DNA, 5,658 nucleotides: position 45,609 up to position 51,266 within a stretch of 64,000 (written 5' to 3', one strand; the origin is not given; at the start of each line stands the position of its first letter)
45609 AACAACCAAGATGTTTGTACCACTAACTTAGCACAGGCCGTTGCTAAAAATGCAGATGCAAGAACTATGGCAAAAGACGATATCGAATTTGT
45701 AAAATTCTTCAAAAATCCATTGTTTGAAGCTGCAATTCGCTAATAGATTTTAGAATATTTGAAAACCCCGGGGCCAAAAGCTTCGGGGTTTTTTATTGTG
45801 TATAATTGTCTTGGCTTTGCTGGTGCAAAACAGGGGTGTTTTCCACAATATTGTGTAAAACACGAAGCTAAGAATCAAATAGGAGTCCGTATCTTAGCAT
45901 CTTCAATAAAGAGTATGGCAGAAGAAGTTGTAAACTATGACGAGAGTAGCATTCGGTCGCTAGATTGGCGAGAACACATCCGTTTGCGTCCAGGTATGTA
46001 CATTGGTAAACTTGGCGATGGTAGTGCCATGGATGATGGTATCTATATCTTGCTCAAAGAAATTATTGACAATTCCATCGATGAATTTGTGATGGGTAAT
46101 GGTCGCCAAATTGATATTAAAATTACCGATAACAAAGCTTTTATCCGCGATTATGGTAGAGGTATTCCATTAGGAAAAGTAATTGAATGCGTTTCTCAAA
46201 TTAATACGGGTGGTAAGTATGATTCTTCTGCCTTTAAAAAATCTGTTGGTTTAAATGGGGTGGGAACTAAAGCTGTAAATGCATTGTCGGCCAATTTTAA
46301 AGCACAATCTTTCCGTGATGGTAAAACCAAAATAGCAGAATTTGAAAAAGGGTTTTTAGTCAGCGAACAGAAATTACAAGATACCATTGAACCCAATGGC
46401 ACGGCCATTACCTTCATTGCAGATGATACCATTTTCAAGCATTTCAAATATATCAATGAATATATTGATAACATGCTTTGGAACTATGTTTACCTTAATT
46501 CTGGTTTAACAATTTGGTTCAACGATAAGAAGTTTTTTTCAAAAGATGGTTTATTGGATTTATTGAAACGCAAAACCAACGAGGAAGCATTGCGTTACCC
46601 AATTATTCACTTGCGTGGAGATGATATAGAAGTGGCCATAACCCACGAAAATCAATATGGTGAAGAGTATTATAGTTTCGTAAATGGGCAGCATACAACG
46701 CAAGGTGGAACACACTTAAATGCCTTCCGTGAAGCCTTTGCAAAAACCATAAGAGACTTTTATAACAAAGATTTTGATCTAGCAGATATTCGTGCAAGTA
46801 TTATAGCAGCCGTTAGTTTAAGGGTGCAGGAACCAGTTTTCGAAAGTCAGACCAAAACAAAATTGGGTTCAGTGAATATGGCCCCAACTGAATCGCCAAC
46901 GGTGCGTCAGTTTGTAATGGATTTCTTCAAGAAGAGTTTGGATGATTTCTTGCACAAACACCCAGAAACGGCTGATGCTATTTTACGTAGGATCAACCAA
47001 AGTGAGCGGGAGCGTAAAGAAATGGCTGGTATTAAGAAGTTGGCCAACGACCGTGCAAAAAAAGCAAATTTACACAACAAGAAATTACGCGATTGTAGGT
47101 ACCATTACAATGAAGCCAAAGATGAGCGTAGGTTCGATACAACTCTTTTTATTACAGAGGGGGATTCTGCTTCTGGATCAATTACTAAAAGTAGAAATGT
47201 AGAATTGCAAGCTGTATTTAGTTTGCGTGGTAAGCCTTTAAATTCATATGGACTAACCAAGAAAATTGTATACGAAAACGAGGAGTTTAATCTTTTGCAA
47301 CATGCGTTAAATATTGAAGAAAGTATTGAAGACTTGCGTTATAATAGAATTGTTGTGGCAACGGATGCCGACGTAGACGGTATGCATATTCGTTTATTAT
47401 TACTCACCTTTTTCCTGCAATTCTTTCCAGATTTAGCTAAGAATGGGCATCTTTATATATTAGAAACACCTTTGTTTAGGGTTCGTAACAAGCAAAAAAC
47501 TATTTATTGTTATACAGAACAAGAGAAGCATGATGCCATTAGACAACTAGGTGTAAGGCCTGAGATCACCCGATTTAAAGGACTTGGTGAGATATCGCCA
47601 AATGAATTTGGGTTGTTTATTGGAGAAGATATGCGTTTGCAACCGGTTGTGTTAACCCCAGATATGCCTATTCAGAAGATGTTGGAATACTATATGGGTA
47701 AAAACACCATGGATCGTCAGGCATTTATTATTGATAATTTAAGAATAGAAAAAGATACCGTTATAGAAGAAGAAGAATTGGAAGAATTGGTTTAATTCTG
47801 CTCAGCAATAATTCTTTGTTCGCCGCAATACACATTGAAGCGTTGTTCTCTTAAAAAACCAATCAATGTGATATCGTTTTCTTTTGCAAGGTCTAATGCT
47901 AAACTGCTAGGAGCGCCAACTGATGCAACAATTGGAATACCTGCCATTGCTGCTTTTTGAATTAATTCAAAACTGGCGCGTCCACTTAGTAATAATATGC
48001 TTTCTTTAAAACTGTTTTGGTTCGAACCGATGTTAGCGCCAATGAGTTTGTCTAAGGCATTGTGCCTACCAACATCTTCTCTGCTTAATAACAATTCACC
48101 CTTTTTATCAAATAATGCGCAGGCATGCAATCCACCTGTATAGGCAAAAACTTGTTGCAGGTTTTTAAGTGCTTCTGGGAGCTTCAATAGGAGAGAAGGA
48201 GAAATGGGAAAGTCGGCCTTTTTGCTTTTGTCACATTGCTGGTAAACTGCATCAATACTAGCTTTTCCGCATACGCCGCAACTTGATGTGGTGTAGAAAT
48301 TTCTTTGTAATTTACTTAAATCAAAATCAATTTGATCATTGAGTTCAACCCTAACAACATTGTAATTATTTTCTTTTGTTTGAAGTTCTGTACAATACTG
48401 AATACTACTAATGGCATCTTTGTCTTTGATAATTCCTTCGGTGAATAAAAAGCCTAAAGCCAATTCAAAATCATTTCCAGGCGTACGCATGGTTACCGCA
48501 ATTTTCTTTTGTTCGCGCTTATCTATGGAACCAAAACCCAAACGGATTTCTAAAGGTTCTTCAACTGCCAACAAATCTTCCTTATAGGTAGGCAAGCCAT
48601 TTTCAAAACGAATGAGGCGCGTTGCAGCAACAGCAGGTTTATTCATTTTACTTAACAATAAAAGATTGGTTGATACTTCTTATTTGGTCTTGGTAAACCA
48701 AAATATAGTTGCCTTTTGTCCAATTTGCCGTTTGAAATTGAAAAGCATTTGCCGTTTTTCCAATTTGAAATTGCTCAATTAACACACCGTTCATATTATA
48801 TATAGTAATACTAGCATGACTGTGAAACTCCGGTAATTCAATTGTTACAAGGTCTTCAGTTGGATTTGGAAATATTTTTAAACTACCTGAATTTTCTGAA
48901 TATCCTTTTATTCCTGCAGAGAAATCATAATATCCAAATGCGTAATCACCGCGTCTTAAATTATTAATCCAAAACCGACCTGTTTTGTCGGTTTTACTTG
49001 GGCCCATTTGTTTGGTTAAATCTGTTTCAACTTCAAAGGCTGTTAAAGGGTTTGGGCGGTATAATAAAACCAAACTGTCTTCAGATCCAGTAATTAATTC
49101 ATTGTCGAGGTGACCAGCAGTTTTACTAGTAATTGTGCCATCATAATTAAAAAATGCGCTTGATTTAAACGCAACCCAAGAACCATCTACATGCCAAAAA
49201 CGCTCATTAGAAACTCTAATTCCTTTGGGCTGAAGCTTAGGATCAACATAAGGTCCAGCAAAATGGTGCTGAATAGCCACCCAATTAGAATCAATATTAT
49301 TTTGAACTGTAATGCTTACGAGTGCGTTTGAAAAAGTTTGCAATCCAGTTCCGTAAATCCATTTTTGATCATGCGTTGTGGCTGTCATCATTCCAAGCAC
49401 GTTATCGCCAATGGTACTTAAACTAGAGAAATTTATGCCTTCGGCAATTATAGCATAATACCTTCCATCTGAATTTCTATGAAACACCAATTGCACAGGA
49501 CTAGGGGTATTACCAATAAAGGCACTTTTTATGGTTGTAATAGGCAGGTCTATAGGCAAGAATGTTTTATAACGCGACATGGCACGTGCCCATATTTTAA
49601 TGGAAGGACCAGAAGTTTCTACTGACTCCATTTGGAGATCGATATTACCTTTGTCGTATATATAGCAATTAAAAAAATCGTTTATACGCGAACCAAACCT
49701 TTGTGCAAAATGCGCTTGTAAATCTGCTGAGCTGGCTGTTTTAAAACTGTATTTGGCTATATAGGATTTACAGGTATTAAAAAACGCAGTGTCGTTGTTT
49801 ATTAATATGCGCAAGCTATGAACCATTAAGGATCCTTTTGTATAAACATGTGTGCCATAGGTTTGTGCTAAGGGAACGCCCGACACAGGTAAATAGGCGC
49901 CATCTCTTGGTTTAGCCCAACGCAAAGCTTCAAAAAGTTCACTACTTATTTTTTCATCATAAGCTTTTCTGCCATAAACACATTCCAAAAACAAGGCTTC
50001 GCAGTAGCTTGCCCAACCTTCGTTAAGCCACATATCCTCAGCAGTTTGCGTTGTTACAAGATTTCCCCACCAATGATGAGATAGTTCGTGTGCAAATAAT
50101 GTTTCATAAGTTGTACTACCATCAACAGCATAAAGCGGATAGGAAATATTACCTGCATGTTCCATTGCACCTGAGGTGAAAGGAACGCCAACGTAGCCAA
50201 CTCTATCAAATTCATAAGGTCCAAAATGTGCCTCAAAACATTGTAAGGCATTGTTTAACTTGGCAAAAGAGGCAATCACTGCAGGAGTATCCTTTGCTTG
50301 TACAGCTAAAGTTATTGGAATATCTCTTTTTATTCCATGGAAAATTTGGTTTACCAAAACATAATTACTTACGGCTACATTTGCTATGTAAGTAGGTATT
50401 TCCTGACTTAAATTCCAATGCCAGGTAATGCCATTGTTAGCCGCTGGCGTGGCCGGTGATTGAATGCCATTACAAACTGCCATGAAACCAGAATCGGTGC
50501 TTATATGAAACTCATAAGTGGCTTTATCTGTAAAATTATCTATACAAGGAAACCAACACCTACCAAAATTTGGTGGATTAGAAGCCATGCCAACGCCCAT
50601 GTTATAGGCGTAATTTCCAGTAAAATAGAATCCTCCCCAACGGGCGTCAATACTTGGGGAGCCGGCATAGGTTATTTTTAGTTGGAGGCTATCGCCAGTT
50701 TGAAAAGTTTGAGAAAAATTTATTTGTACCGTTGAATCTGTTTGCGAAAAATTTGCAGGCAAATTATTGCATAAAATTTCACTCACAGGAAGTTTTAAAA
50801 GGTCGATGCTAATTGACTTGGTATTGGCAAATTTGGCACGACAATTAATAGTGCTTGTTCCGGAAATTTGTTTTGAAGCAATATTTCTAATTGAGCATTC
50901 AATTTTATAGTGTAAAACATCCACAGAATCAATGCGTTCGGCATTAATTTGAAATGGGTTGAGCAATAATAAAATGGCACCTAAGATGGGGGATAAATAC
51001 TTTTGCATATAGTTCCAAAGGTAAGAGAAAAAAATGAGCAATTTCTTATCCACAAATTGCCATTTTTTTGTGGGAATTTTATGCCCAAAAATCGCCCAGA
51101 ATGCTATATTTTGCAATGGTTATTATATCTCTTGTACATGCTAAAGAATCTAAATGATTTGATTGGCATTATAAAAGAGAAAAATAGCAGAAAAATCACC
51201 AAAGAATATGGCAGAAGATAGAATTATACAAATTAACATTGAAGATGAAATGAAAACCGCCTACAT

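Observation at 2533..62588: Highly iterated palindrome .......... (consensus T-Y-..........-R-A) scattered through unrelated coding regions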

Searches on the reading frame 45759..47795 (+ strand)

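Call 34: search_protein_families(library=pfam, proteins=[window:45759-47795:+], max_evalue=0.00001)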
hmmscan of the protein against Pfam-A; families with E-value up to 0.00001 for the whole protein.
window:45759-47795:+ (678 aa): 3 families
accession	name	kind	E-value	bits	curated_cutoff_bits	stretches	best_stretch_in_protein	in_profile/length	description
PF00204.31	DNA_gyraseB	-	2.3e-29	102.5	27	1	289-421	33-166/173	DNA gyrase B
PF01751.28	Toprim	-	3.1e-14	53.4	23.1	1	462-569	1-95/96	Toprim domain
PF02518.31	HATPase_c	-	2.2e-06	28.5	26.4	1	93-181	4-88/111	Histidine kinase-, DNA gyrase B-, and HSP90-like ATPase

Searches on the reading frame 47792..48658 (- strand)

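Call 10: search_protein_families(library=pfam, proteins=[window:47792-48658:-])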
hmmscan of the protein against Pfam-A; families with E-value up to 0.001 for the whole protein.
window:47792-48658:- (288 aa): 1 family
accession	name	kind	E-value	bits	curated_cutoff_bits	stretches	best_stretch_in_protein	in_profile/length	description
PF02634.21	FdhD-NarQ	-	4e-71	239.9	27.2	1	49-283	11-236/237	FdhD/NarQ family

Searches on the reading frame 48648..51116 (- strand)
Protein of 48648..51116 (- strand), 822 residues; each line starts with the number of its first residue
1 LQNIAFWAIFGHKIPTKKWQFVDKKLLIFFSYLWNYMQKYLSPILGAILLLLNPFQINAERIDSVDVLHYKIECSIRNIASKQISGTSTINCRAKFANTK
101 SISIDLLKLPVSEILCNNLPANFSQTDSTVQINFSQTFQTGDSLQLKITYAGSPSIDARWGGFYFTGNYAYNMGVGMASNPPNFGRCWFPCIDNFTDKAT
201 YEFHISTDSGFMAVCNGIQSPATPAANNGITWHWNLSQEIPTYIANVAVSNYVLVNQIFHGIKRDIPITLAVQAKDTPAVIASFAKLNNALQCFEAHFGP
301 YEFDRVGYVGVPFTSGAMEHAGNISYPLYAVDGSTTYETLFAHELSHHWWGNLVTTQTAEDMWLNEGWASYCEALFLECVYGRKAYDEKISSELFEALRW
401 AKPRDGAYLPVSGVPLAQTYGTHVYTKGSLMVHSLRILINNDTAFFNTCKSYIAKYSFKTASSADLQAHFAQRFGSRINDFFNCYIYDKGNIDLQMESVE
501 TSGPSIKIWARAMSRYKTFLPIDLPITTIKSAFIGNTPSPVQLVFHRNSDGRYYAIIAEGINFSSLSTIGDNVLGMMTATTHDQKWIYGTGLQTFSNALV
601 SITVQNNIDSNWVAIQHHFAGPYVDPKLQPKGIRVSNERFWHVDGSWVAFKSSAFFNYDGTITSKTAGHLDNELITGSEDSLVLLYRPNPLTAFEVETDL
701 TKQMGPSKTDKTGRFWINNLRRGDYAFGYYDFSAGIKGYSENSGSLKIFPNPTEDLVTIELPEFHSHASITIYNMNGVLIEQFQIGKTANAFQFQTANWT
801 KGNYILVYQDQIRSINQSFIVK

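Call 34: search_protein_families(library=pfam, proteins=[window:48648-51116:-], max_evalue=0.00001)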
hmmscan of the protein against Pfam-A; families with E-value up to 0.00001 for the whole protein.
window:48648-51116:- (822 aa): 3 families
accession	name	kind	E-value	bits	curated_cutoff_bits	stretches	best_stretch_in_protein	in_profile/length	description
PF01433.26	Peptidase_M1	-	2e-28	99.9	27.7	1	288-485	7-218/218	Peptidase family M1 domain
PF17900.6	Peptidase_M1_N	-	2.8e-16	60.6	25.8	1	69-244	4-186/186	Peptidase M1 N-terminal domain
PF18962.6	Por_Secre_tail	-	2.2e-10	41.1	27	1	748-821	1-75/75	Secretion system C-terminal sorting domain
